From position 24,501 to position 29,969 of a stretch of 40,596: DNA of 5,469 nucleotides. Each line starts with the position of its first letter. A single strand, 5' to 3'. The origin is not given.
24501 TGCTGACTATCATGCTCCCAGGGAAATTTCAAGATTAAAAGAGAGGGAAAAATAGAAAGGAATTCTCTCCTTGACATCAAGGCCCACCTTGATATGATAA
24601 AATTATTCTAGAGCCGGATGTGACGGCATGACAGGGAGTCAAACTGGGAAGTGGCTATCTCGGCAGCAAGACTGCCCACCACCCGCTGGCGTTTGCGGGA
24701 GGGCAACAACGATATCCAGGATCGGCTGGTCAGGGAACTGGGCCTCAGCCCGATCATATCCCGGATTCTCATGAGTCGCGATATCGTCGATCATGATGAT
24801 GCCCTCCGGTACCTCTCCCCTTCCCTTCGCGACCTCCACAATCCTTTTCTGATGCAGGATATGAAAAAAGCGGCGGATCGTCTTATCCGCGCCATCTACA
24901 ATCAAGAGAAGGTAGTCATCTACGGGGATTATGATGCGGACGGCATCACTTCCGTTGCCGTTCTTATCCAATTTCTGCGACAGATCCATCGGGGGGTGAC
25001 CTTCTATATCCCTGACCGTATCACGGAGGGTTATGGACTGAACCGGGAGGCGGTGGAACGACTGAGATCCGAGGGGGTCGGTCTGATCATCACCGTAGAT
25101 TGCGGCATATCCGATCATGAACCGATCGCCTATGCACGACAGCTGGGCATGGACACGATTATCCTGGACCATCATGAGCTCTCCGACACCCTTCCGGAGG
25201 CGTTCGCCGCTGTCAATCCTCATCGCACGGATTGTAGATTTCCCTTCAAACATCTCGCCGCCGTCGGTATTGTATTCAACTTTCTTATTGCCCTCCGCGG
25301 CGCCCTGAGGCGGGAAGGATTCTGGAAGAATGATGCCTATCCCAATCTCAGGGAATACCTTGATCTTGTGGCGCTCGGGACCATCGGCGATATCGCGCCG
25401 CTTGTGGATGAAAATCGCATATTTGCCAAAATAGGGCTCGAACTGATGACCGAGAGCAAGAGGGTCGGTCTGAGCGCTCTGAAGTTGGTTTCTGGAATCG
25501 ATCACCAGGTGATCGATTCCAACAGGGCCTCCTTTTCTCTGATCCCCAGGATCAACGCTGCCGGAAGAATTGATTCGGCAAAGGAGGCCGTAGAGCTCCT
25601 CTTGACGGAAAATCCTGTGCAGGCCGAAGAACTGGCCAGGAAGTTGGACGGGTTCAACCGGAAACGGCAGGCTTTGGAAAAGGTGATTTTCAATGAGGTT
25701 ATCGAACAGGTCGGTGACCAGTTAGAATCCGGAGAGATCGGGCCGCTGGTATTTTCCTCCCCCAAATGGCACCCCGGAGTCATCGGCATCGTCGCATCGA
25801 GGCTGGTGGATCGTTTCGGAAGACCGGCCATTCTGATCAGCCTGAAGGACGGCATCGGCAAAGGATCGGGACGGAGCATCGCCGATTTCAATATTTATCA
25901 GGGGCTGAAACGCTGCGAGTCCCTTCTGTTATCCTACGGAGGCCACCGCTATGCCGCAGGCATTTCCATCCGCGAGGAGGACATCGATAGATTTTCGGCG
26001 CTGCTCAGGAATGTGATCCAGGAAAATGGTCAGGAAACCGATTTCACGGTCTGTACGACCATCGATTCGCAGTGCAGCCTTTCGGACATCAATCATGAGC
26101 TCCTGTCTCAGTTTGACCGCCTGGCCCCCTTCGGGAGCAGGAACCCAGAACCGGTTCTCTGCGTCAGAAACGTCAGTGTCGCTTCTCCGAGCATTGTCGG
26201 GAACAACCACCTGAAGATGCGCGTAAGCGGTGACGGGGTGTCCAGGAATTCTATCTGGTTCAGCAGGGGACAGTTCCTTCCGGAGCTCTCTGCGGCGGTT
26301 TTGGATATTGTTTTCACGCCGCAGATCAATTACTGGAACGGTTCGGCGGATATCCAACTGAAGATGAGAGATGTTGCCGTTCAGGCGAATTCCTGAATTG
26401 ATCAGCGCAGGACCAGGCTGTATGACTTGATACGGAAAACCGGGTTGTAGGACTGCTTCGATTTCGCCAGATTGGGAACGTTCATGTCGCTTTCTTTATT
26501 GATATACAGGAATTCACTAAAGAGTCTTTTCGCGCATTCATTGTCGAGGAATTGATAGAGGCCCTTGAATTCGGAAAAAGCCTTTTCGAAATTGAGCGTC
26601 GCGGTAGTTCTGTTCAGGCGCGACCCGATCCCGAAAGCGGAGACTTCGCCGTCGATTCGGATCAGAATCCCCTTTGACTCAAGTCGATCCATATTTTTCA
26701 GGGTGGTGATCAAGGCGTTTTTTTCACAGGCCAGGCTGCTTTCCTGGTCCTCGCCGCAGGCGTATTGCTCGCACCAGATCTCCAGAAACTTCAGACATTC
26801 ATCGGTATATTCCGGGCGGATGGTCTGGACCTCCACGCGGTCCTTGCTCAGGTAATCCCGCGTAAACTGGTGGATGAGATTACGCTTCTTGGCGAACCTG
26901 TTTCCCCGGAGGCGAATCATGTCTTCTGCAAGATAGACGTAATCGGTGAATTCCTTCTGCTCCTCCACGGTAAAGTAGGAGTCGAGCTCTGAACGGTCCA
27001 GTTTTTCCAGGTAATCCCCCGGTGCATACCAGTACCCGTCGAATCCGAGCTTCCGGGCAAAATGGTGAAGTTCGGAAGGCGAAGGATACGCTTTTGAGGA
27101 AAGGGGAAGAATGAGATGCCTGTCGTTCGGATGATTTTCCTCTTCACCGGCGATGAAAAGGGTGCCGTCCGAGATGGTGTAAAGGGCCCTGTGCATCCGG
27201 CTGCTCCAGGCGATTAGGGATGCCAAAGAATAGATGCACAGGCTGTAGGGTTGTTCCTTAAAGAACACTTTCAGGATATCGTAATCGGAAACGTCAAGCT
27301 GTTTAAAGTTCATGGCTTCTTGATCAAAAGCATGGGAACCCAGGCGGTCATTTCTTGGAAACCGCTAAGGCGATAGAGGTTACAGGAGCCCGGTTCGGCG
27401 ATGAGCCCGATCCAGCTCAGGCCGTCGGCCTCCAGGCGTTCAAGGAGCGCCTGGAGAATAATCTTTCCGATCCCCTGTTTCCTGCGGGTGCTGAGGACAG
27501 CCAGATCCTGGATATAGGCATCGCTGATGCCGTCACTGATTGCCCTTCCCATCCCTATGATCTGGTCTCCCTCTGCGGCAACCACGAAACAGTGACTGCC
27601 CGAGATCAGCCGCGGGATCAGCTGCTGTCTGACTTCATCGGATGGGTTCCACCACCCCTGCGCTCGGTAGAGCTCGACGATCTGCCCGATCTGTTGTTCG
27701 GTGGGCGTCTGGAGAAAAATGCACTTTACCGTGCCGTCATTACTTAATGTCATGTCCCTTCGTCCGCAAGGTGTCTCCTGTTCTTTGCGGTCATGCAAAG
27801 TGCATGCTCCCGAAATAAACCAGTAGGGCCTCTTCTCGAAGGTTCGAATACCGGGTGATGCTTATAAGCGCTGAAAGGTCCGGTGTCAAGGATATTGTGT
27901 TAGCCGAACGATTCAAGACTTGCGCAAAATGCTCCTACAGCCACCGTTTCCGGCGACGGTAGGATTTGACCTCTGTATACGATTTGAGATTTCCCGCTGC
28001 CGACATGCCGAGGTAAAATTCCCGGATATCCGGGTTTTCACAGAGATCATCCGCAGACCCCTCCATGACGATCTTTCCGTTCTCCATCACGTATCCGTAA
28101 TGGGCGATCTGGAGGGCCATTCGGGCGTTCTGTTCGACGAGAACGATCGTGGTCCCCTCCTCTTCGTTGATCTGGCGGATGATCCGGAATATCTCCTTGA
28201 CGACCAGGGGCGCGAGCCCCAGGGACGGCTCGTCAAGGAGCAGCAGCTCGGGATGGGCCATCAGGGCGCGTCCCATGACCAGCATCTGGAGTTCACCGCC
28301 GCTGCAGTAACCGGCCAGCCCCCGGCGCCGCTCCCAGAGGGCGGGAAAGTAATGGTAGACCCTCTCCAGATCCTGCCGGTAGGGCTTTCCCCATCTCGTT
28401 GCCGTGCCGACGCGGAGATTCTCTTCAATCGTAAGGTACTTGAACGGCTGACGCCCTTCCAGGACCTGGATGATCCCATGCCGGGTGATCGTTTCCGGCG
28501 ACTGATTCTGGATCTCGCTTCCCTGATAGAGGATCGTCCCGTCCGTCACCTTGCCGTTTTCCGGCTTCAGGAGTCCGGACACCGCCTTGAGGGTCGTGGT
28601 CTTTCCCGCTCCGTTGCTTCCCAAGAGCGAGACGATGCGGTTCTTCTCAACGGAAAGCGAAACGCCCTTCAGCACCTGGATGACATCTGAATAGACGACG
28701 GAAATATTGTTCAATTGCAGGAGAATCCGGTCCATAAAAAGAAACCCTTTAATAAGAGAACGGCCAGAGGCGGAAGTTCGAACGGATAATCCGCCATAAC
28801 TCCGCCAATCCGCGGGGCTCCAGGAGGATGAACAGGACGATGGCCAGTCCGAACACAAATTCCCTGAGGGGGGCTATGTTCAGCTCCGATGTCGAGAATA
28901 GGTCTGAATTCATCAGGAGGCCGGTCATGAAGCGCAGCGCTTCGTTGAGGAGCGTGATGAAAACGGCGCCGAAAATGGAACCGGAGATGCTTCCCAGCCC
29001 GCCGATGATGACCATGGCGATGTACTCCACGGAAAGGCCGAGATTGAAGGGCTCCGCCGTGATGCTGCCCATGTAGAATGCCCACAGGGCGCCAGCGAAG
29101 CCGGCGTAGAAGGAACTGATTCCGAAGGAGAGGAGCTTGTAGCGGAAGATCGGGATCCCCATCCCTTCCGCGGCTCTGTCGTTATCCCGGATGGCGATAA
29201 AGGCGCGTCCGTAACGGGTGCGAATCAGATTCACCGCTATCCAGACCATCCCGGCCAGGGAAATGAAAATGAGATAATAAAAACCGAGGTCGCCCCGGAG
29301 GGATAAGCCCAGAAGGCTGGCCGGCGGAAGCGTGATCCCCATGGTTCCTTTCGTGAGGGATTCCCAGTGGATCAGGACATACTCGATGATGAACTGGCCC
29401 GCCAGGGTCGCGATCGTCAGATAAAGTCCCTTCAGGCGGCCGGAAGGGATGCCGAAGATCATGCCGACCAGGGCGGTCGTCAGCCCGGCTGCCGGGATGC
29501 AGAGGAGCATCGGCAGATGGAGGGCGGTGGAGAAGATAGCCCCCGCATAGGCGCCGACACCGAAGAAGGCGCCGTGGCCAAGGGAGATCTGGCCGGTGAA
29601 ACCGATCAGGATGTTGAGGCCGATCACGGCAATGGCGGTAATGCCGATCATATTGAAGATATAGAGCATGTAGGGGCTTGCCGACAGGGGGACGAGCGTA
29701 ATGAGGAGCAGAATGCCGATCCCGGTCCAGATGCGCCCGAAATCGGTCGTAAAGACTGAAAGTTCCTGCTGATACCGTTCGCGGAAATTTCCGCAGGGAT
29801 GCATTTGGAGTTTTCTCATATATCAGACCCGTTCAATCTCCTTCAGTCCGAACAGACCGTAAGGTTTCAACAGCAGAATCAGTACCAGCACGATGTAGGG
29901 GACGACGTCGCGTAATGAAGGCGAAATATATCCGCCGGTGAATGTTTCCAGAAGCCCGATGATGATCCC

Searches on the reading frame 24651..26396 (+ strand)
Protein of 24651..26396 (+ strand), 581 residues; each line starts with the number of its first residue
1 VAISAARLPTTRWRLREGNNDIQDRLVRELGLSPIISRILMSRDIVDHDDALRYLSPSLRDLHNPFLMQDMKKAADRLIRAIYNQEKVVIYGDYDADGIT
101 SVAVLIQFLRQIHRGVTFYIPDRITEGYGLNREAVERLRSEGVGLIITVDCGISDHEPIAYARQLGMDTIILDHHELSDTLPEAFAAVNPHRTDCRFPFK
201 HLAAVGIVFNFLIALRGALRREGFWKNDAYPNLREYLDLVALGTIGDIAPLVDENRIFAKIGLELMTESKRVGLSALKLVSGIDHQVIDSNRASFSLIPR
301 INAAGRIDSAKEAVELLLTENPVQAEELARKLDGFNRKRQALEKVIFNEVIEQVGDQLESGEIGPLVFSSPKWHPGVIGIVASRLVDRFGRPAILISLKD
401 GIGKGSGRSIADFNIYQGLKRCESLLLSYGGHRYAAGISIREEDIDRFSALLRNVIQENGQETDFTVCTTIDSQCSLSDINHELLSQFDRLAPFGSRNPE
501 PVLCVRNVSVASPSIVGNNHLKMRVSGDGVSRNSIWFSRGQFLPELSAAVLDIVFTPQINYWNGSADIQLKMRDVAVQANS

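Call 16: search_protein_families(library=pfam, proteins=[window:24651-26396:+])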
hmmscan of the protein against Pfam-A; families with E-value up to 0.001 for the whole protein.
window:24651-26396:+ (581 aa): 3 families
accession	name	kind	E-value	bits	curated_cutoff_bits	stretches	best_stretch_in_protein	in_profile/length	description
PF17768.7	RecJ_OB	-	1e-27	96.8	27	1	471-574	1-107/107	RecJ OB domain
PF01368.27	DHH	-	5.2e-27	95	28.1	1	87-244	1-125/125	DHH family, N-terminal domain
PF02272.25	DHHA1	-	1.9e-14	54.4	25.9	1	370-458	10-102/102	DHHA1 domain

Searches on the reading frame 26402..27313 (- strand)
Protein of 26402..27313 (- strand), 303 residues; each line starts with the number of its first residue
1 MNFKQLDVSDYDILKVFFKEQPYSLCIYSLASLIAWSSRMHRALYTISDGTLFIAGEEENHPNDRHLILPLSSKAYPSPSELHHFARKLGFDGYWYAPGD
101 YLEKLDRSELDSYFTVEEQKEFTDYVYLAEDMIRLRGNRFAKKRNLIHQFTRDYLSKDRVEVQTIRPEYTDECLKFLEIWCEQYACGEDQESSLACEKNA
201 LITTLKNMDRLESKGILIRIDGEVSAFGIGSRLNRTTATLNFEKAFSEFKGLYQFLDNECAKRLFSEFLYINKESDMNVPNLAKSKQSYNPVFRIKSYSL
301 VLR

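Call 16: search_protein_families(library=pfam, proteins=[window:26402-27313:-])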
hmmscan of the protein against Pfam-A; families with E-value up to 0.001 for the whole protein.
window:26402-27313:- (303 aa): 1 family
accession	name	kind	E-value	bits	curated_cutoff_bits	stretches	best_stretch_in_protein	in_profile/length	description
PF09924.15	LPG_synthase_C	-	1.3e-31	110.2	27.5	1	116-299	93-296/298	Phosphatidylglycerol lysyltransferase, C-terminal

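Call 31: search_protein_families(library=ncbifam, proteins=[window:26402-27313:-])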
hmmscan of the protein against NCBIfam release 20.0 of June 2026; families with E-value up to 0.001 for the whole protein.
window:26402-27313:- (303 aa): 0 families

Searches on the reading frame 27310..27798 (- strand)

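Call 16: search_protein_families(library=pfam, proteins=[window:27310-27798:-])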
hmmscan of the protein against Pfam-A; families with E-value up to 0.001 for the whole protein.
window:27310-27798:- (162 aa): 3 families
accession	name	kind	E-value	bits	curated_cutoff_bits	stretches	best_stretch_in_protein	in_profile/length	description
PF00583.31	Acetyltransf_1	-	5.2e-13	49.7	20.7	1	54-147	20-116/116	Acetyltransferase (GNAT) family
PF13508.13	Acetyltransf_7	-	5e-11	43.3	27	1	69-149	3-84/84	Acetyltransferase (GNAT) domain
PF13673.13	Acetyltransf_10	-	9.9e-11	42.2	23.6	1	56-150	17-110/128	Acetyltransferase (GNAT) domain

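Call 31: search_protein_families(library=ncbifam, proteins=[window:27310-27798:-])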
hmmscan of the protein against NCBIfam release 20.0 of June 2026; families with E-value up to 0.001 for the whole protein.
window:27310-27798:- (162 aa): 5 families
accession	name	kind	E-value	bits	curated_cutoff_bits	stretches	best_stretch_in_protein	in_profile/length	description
TIGR01575.1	rimI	equivalog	1.5e-06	28.4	86.4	1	57-132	20-94/132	ribosomal protein S18-alanine N-acetyltransferase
NF002959.0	PRK03624.1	equivalog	9.3e-05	22.2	124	1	32-135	12-114/147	GNAT family acetyltransferase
NF040501.1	resist_ArsN2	equivalog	0.00027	20.5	125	1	69-136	24-91/133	arsenic resistance N-acetyltransferase ArsN2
NF005840.0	PRK07757.1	equivalog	0.00056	19.9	154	1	64-128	37-101/153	N-acetyltransferase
TIGR03448.1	mycothiol_MshD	equivalog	0.0009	18.6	163.1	0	35-124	12-102/294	mycothiol synthase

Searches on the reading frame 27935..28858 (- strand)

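Call 6: search_protein_families(library=pfam, proteins=[window:27935-28858:-])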
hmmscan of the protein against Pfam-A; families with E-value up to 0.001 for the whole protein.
window:27935-28858:- (307 aa): 4 families
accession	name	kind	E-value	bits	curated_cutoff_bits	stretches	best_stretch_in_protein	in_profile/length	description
PF00005.33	ABC_tran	-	1.7e-23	84.2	25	1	63-212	1-136/137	ABC transporter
PF13304.12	AAA_21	-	4.6e-09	37.2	27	0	188-240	241-295/304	AAA domain, putative AbiEii toxin, Type IV TA system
PF25199.1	nSTAND_NTPase5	-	8.1e-05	22.9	34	0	68-103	36-67/145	Novel STAND NTPase 5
PF13555.12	AAA_29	-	0.00038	20.6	27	0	65-101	14-50/61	P-loop containing region of AAA domain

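Call 31: search_protein_families(library=ncbifam, proteins=[window:27935-28858:-])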
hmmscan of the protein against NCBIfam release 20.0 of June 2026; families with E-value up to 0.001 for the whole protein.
window:27935-28858:- (307 aa): 185 families (the best 25 are shown)
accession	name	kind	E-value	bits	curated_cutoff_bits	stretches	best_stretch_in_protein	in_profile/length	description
NF008626.0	PRK11614.1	equivalog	1.6e-66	224.1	441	1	42-284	1-236/237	high-affinity branched-chain amino acid ABC transporter ATP-binding protein LivF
TIGR03410.1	urea_trans_UrtE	equivalog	4.9e-59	199.6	285.8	1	47-274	1-221/230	urea ABC transporter ATP-binding subunit UrtE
TIGR04406.1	LPS_export_lptB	equivalog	3.4e-41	141.1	240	1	47-285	2-235/239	LPS export ABC transporter ATP-binding protein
TIGR01188.1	drrA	subfamily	5.8e-35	121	312.45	1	60-280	6-219/302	daunorubicin resistance ABC transporter, ATP-binding protein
NF008449.1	PRK11300.1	equivalog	8e-34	117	362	2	44-152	3-105/255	high-affinity branched-chain amino acid ABC transporter ATP-binding protein LivG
TIGR03411.1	urea_trans_UrtD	equivalog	1.7e-33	116.3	304.1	1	46-284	2-241/242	urea ABC transporter ATP-binding protein UrtD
TIGR00972.1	3a0107s01c2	equivalog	2.1e-31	109.2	343.2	1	47-277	2-235/248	phosphate ABC transporter ATP-binding protein PstB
TIGR03265.1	PhnT2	equivalog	4.8e-29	101.7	457.7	1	47-277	5-227/353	putative 2-aminoethylphosphonate ABC transporter ATP-binding protein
TIGR00968.1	3a0106s01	subfamily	1.6e-28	99.8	342.75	1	48-277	2-223/237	sulfate ABC transporter ATP-binding protein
NF010171.0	PRK13652.1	equivalog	1.3e-27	96.6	476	1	46-278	3-231/277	cobalt transporter ATP-binding subunit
TIGR04521.1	ECF_ATPase_2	equivalog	2.1e-27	95.9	330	1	48-286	2-247/279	energy-coupling factor transporter ATPase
TIGR03740.1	galliderm_ABC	subfamily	2.3e-27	96.2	309.75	1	47-270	1-209/223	lantibiotic protection ABC transporter ATP-binding subunit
TIGR02142.1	modC_ABC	equivalog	3.4e-27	95.6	285.05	1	66-291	16-236/353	molybdenum ABC transporter ATP-binding protein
TIGR02315.1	ABC_phnC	equivalog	7.8e-27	94.2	266.1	2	183-275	144-236/243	phosphonate ABC transporter ATP-binding protein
NF011967.0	PRK15439.1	equivalog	1.6e-26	92.8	586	1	45-275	10-230/510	autoinducer 2 ABC transporter ATP-binding protein LsrA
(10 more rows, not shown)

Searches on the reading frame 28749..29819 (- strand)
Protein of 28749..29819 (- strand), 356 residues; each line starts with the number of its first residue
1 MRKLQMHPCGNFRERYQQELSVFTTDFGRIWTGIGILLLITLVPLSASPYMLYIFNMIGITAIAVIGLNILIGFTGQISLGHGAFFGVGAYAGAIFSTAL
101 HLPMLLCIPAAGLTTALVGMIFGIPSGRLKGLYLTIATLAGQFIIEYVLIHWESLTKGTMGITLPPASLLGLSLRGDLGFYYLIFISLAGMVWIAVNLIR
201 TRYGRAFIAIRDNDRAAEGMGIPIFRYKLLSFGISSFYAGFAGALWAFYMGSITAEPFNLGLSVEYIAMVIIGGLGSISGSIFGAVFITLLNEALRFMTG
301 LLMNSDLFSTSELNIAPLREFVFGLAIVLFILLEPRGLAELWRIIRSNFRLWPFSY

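Call 6: search_protein_families(library=pfam, proteins=[window:28749-29819:-])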
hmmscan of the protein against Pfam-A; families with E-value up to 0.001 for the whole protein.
window:28749-29819:- (356 aa): 1 family
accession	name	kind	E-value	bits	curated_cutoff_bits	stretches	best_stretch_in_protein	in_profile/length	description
PF02653.21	BPD_transp_2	-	2.6e-47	161.7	26.8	1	51-329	2-267/269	Branched-chain amino acid transport system / permease component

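Call 31: search_protein_families(library=ncbifam, proteins=[window:28749-29819:-])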
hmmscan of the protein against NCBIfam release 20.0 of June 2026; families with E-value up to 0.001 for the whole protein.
window:28749-29819:- (356 aa): 11 families
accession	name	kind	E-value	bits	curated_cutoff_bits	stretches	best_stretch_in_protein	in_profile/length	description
NF008450.0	PRK11301.1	subfamily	5.3e-35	121.6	366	2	34-174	94-235/418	high-affinity branched-chain amino acid ABC transporter permease LivM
TIGR03408.1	urea_trans_UrtC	equivalog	1.2e-29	104.1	296.2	2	104-295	94-283/313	urea ABC transporter permease subunit UrtC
TIGR03409.1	urea_trans_UrtB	equivalog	5.3e-15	55.8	250.3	1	59-304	12-266/291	urea ABC transporter permease subunit UrtB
TIGR03727.1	urea_t_UrtC_arc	equivalog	1.5e-12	47.1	575.55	1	30-300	28-315/369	urea ABC transporter, permease protein UrtC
TIGR03622.1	urea_t_UrtB_arc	equivalog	3e-12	46.4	374.25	1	53-300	6-253/284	urea ABC transporter, permease protein UrtB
NF008630.0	PRK11618.1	equivalog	4.6e-11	42.5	363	1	62-295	47-283/331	galactofuranose ABC transporter, permease protein YjfF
NF008441.0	PRK11285.1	equivalog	3.3e-08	33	378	1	27-295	23-298/333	L-arabinose ABC transporter permease AraH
NF007014.0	PRK09478.1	equivalog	2.2e-07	30.5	386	1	90-298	91-306/336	galactose/methyl galactoside ABC transporter permease MglC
NF007067.0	PRK09512.1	equivalog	4.5e-07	29.4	398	1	51-298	46-295/321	ribose ABC transporter permease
NF011961.0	PRK15432.1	equivalog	2.4e-05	23.8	388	1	52-293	38-277/344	autoinducer 2 ABC transporter permease LsrC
NF040906.3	GguB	equivalog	0.00016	21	450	1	191-298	234-347/375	multiple monosaccharide ABC transporter permease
